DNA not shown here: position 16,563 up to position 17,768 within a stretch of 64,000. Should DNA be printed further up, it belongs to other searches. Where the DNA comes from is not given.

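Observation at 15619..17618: Membrane histidine kinase translationally coupled (TGATG) to a CheF-family protein, outside any che/arl operon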

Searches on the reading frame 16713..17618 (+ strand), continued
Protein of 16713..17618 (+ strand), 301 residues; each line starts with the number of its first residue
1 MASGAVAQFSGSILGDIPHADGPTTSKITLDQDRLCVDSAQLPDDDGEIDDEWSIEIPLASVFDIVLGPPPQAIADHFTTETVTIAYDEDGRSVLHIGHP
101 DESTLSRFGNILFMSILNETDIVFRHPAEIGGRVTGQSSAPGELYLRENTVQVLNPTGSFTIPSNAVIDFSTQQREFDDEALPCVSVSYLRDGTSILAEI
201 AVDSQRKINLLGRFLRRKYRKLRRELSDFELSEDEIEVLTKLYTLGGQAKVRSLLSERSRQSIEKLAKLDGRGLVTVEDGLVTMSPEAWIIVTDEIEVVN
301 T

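Call 34: find_related_loci(query=A2, collection=genome_contigs, flank=8000)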
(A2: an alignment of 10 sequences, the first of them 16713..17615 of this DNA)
Query A2 (301 aa) in genome_contigs; peptide patterns used: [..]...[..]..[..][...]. (x = any residue, [..] = any of these).
124 stretches matched a pattern; 109 encode a relative of the query (tblastn E <= 1e-3); the best 80 are kept; 80 distinct loci.
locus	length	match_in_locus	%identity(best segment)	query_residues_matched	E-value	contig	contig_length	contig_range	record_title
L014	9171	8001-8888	67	1-296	5e-130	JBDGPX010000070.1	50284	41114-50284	MAG: Halobacteriales archaeon isolate DAL-9Gt_45d_68C3R c_000000000181, whole genome shotgun sequence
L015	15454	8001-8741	39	52-292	2e-53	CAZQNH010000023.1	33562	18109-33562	MAG TPA_asm: uncultured Halobacteriales archaeon isolate SRP185896_co1_372 genome assembly, contig: NODE_435_length_3356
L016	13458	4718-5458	37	56-297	1e-48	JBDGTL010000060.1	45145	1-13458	MAG: Halodesulfurarchaeum sp. isolate DAL-WCL_29_91C5R c_000000000428, whole genome shotgun sequence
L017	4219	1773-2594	34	10-295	3e-48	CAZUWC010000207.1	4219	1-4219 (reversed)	MAG TPA_asm: uncultured Halobacteriales archaeon isolate SRP185896_co2_107 genome assembly, contig: NODE_37355_length_42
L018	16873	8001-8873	33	1-300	1e-46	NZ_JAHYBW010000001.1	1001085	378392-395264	Haloarcula sp. 1CSR25-25 NODE_1_length_1001085_cov_62.458007, whole genome shotgun sequence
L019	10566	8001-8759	38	57-296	1e-46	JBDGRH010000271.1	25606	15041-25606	MAG: Halodesulfurarchaeum sp. isolate DAL-Ass_44_86C3R c_000000001354, whole genome shotgun sequence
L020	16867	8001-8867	31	1-301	2e-45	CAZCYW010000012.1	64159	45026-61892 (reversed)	MAG TPA_asm: uncultured Haloferacaceae archaeon isolate binchicken_co32_472 genome assembly, contig: NODE_353_length_641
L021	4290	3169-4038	33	1-300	2e-45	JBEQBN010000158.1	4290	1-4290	MAG: Halapricum sp. isolate 04_S200.semibin_refined.128 NODE_12631_length_4290_cov_4.030507, whole genome shotgun sequen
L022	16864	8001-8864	31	1-300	2e-45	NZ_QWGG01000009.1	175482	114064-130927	Halosimplex salinum strain YPL4 Scaffold9_1, whole genome shotgun sequence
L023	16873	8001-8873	32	1-300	2e-45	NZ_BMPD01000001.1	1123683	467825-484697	Haloarcula sebkhae strain JCM 19018 sequence01, whole genome shotgun sequence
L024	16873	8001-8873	32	1-300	6e-45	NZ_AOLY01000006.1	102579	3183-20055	Haloarcula japonica DSM 6131 contig_6, whole genome shotgun sequence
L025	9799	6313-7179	30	1-301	3e-45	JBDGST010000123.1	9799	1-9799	MAG: Haloarculaceae archaeon isolate DAL-WCL_24_49C3R c_000000007403, whole genome shotgun sequence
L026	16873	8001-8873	32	1-300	3e-45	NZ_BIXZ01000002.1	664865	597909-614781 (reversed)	Haloarcula mannanilytica strain MD-130 sequence02, whole genome shotgun sequence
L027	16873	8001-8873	31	1-300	4e-45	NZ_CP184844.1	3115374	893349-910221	Haloarcula sp. NS06 chromosome 1, complete sequence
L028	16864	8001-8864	32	1-300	5e-45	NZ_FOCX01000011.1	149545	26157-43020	Halorientalis persicus strain IBRC-M 10043, whole genome shotgun sequence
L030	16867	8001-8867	32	1-301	7e-45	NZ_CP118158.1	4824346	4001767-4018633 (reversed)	Halosimplex aquaticum strain XZYJT29 chromosome, complete genome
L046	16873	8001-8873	30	1-300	6e-43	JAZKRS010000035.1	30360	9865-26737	MAG: Haloarculaceae archaeon isolate NA-0cm_bin.19 NODE_349_length_30360_cov_34.973338, whole genome shotgun sequence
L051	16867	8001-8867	30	1-301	2e-42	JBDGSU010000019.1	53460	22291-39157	MAG: Halosimplex sp. isolate DAL-WCL_24_53C4R c_000000000257, whole genome shotgun sequence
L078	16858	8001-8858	31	6-301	5e-38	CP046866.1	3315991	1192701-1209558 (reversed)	Salinibaculum litoreum strain HD8-45 chromosome, complete genome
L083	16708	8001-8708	35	1-247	1e-36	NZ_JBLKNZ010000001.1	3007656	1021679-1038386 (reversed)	Halovenus marina strain SYNS179 SYNS179_ctg01, whole genome shotgun sequence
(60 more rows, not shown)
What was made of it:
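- Tried and rejected: The absence of a second CheF hit in those MAGs therefore means nothing (call 34).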

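Call 39: search_protein_families(library=pfam, proteins=[L015:6559-7872:+, L016:2904-4574:+, L017:540-1745:+, L019:6695-7885:+, L051:6363-7850:+, L022:6695-7942:+, L030:6608-7861:+, L083:6546-7898:+, L078:6507-7847:+, L046:6676-7926:+], max_evalue=0.001)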
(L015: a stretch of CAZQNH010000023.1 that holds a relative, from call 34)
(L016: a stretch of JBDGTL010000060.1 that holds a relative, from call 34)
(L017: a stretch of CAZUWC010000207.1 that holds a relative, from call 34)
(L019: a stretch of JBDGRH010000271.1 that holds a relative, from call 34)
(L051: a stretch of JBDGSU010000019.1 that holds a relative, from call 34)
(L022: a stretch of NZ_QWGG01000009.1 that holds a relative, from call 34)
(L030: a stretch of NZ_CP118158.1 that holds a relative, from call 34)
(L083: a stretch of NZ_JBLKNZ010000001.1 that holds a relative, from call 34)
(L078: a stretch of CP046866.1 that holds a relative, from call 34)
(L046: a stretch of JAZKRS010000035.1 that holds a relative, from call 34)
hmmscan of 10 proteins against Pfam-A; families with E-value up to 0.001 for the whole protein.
L015:6559-7872:+ (438 aa): 3 families
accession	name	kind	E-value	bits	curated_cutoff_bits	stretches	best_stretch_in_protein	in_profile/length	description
PF02518.31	HATPase_c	-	2e-05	25.5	26.4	1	319-418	5-108/111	Histidine kinase-, DNA gyrase B-, and HSP90-like ATPase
PF00512.31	HisKA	-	2.1e-05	24.9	26.9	1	217-265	6-55/66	His Kinase A (phospho-acceptor) domain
PF19814.4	DUF6297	-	0.00077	18.8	29.8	0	130-224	35-125/375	Family of unknown function (DUF6297)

L016:2904-4574:+ (557 aa): 2 families
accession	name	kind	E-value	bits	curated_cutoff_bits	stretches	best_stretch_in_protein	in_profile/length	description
PF02518.31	HATPase_c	-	1.8e-10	41.7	26.4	1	438-536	5-109/111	Histidine kinase-, DNA gyrase B-, and HSP90-like ATPase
PF00512.31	HisKA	-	1.7e-06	28.4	26.9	1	337-393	7-64/66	His Kinase A (phospho-acceptor) domain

L017:540-1745:+ (402 aa): 2 families
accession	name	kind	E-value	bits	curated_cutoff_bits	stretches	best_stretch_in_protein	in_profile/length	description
PF02518.31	HATPase_c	-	4e-06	27.7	26.4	1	298-391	8-107/111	Histidine kinase-, DNA gyrase B-, and HSP90-like ATPase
PF00512.31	HisKA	-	0.00015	22.2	26.9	1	197-248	10-62/66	His Kinase A (phospho-acceptor) domain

L019:6695-7885:+ (397 aa): 3 families
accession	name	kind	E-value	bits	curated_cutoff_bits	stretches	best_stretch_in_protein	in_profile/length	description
PF02518.31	HATPase_c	-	2.7e-08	34.7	26.4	1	277-377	5-109/111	Histidine kinase-, DNA gyrase B-, and HSP90-like ATPase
PF00512.31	HisKA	-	3.6e-07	30.6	26.9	1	176-232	7-64/66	His Kinase A (phospho-acceptor) domain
PF16926.10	HisKA_4TM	-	3.1e-05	24.2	22.6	1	46-155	3-120/130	Archaeal 4TM region of histidine kinase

L051:6363-7850:+ (496 aa): 6 families
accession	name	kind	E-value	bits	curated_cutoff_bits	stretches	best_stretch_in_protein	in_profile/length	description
PF02518.31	HATPase_c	-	2.3e-13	51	26.4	1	384-486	8-110/111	Histidine kinase-, DNA gyrase B-, and HSP90-like ATPase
PF00989.32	PAS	-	2.4e-07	31.2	22.6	1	153-247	2-92/113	PAS fold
PF13188.13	PAS_8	-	4.7e-07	29.9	21.8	1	153-206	2-48/65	PAS domain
PF13581.12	HATPase_c_2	-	1.1e-06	29.1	27.4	1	367-482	21-126/127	Histidine kinase-like ATPase domain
PF00512.31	HisKA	-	0.00021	21.7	26.9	1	276-335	3-63/66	His Kinase A (phospho-acceptor) domain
PF08448.16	PAS_4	-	0.00063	20.4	23.1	0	158-267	1-107/110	PAS fold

L022:6695-7942:+ (416 aa): 0 families

L030:6608-7861:+ (418 aa): 2 families
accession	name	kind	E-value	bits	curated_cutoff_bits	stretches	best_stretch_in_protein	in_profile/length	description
PF01571.26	GCV_T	-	5.1e-44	150.9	25.6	1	57-293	3-244/255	Aminomethyltransferase folate-binding domain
PF08669.17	GCV_T_C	-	5.4e-15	55.5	25.9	1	329-403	2-79/80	Glycine cleavage T-protein C-terminal barrel domain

L083:6546-7898:+ (451 aa): 2 families
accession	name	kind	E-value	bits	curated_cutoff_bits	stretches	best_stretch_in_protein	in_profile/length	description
PF04055.27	Radical_SAM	-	6.8e-19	69.1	29.5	1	93-298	2-165/166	Radical SAM superfamily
PF19288.4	CofH_C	-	5.4e-13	49.3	27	1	311-427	6-120/125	CofH/MqnC C-terminal region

L078:6507-7847:+ (447 aa): 3 families
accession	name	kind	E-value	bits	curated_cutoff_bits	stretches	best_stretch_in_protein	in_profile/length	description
PF00589.27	Phage_integrase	-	4.6e-16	59.5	27.1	1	245-429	24-167/172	Phage integrase family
PF02899.23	Phage_int_SAM_1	-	6.9e-09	36.3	22.3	1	121-199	1-81/83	Phage integrase, N-terminal SAM-like domain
PF13495.12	Phage_int_SAM_4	-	2e-07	31.7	27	1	122-199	3-80/85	Phage integrase, N-terminal SAM-like domain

L046:6676-7926:+ (417 aa): 1 family
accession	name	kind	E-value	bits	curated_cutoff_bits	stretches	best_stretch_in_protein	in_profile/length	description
PF23424.1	DUF7112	-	8.7e-51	172.4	27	1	276-415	2-140/140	Family of unknown function (DUF7112)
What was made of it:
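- Closest known: CheF2. Different: The orphan canonical-type copies I did see had unrelated neighbours: L078 an integrase and L083 a radical SAM gene (call 39).
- One canonical-type CheF (L051) lies next to an unrelated PAS kinase while its congeners do not, so chance adjacencies do occur (call 39).
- Tried and rejected: Their upstream genes are unrelated: none, GCV_T, DUF7112, an integrase and a radical SAM gene (call 39).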

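Call 48: find_encoding_contigs(protein=P0011, flank=4000, max_places=2)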
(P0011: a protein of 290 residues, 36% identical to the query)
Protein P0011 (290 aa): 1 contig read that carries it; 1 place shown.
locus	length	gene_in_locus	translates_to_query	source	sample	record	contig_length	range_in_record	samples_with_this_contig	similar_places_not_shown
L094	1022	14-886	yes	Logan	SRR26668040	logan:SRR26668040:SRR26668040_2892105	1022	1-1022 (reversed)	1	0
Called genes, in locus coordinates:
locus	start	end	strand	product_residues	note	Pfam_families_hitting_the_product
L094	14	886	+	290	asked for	PF04283:CheF-arch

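Call 49: find_encoding_contigs(protein=P0013, flank=4000, max_places=2)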
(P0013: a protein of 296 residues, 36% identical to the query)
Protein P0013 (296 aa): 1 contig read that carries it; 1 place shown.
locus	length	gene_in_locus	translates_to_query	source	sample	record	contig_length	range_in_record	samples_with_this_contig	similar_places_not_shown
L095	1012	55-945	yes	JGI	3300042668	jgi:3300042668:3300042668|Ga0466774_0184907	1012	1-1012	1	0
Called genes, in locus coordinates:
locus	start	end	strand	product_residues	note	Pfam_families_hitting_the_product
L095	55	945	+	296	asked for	PF04283:CheF-arch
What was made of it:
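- Tried and rejected: P0011 and P0013 sit on contigs too short to be informative (calls 48, 49).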

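Call 50: find_encoding_contigs(protein=P0015, flank=4000, max_places=2)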
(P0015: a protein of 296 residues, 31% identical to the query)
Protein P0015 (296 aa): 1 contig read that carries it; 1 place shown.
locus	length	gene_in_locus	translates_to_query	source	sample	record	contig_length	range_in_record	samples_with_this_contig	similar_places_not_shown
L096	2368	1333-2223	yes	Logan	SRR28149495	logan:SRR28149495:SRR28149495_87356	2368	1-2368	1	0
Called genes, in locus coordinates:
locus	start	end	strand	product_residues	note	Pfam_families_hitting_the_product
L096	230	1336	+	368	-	PF02518:HATPase_c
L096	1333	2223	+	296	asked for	PF04283:CheF-arch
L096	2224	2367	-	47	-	?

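Call 60: search_protein_families(library=pfam, proteins=[L096:230-1333:+], max_evalue=0.01)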
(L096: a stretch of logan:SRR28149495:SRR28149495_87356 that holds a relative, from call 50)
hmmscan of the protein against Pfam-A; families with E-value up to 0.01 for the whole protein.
L096:230-1333:+ (368 aa): 2 families
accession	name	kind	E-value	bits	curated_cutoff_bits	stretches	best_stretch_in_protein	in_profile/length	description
PF02518.31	HATPase_c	-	1.4e-07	32.3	26.4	1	258-360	2-109/111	Histidine kinase-, DNA gyrase B-, and HSP90-like ATPase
PF10090.15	HPTransfase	-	0.0036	17.5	22.9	1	282-348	55-121/123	Histidine phosphotransferase C-terminal domain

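Call 61: predict_structure(alignment_id=A2)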
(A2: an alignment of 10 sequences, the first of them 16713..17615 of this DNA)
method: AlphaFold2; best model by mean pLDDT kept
length: 301 residues; sequences in the alignment: 10
mean_pLDDT: 86.4   pTM: 0.80
mean pLDDT of the five models: 86.4, 85.6, 85.1, 84.9, 83.7
residues with pLDDT >= 90: 153; 70-90: 118; 50-70: 25; < 50: 5
segments of 3 or more residues with pLDDT < 50: 1-3
pLDDT, mean of each block of 10 residues (from residue 1): 74 75 88 90 59 85 93 85 92 92 93 95 94 89 93 92 89 90 93 91 92 88 80 88 88 71 86 89 90 71 43
secondary structure, 60 per line:
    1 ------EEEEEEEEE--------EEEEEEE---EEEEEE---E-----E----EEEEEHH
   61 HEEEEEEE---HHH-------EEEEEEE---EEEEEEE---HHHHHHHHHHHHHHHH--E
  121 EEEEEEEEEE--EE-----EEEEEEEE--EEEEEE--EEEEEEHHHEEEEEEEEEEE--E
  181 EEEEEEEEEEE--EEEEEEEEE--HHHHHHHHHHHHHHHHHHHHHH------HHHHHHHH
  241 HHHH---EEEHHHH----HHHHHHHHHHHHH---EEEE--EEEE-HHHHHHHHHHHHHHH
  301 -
elements in order: E7-15 E24-30 E34-39 E54-58 E62-68 E82-88 E92-98 H102-117 E120-130 E140-147 E150-155 E158-163 E167-177 E180-191 E194-202 H205-226 H233-244 E248-250 H251-254 H259-271 E275-278 E281-284 H286-300
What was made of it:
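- On CheF / DUF439 (PF04283): AF2 model pLDDT 86.4, pTM 0.80 (call 61).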

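Call 63: fold_search(model_id=the predicted structure, library=pdb)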
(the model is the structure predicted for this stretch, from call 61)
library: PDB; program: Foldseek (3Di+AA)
matches with E <= 10: 1463; with E <= 0.001: 34
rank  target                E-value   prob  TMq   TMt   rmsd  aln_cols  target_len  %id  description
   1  7ovp_A                3.0e-12  1.00  0.52  0.47  16.6       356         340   13  Crystal structure of the chemotactic adaptor protein CheF (released 2022-04-27)
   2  2gcl_A                5.8e-06  1.00  0.22  0.29  15.2       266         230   12  Structure of the Pob3 Middle domain (released 2006-05-23)
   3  7xti_k                9.9e-06  1.00  0.22  0.16  15.7       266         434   12  RNA polymerase II elongation complex transcribing a nucleosome (EC58hex) (released 2022-10-12)
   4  2gcj_C                1.0e-05  1.00  0.22  0.28  15.3       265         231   13  Crystal Structure of the Pob3 middle domain (released 2006-05-23)
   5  7xsx_k                1.1e-05  1.00  0.22  0.16  15.2       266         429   12  RNA polymerase II elongation complex transcribing a nucleosome (EC49) (released 2022-09-07)
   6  2gcj_B                1.2e-05  1.00  0.22  0.28  15.4       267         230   12  Crystal Structure of the Pob3 middle domain (released 2006-05-23)
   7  2gcl_B                1.5e-05  1.00  0.22  0.29  15.1       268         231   13  Structure of the Pob3 Middle domain (released 2006-05-23)
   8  3lju                  1.7e-05  1.00  0.26  0.21  14.0       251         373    8  Crystal structure of full length centaurin alpha-1 bound with the head group of PIP3 (released 2010-11-24)
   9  4pq0                  1.8e-05  1.00  0.21  0.27  15.3       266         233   12  Crystal structure of POB3 middle domain at 1.65A (released 2014-03-26)
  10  3gyo                  2.9e-05  1.00  0.23  0.30  14.9       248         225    8  Se-Met Rtt106p (released 2009-12-08)
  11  5umu_A                3.0e-05  1.00  0.20  0.23  15.5       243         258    8  Crystal structure of the middle double PH domain of human FACT complex subunit SPT16 (released 2018-01-31)
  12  2gcj_A                3.4e-05  1.00  0.23  0.29  14.8       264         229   13  Crystal Structure of the Pob3 middle domain (released 2006-05-23)
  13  3gyp                  3.9e-05  1.00  0.23  0.30  14.8       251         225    9  Rtt106p (released 2009-12-08)
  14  3to1_B                4.9e-05  1.00  0.23  0.30  14.7       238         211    8  Two surfaces on Rtt106 mediate histone binding and chaperone activity (released 2011-12-21)
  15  6vbu_5                5.1e-05  1.00  0.23  0.23  15.6       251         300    9  Structure of the bovine BBSome complex (released 2020-01-29)
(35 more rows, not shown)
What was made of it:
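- On CheF / DUF439 (PF04283): The best PDB hit is 7ovp_A at E=3e-12, followed by tandem-PH proteins (call 63).
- The CheF fold is retained (calls 61, 63).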

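Call 80: search_dna_similar(query=window:16713-17615:+, collection=plasmids, mode=protein, max_evalue=0.00001, max_rows=25)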
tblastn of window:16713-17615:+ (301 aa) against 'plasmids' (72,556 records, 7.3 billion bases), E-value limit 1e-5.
No match.
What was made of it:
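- Tried and rejected: There was no match (call 80).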
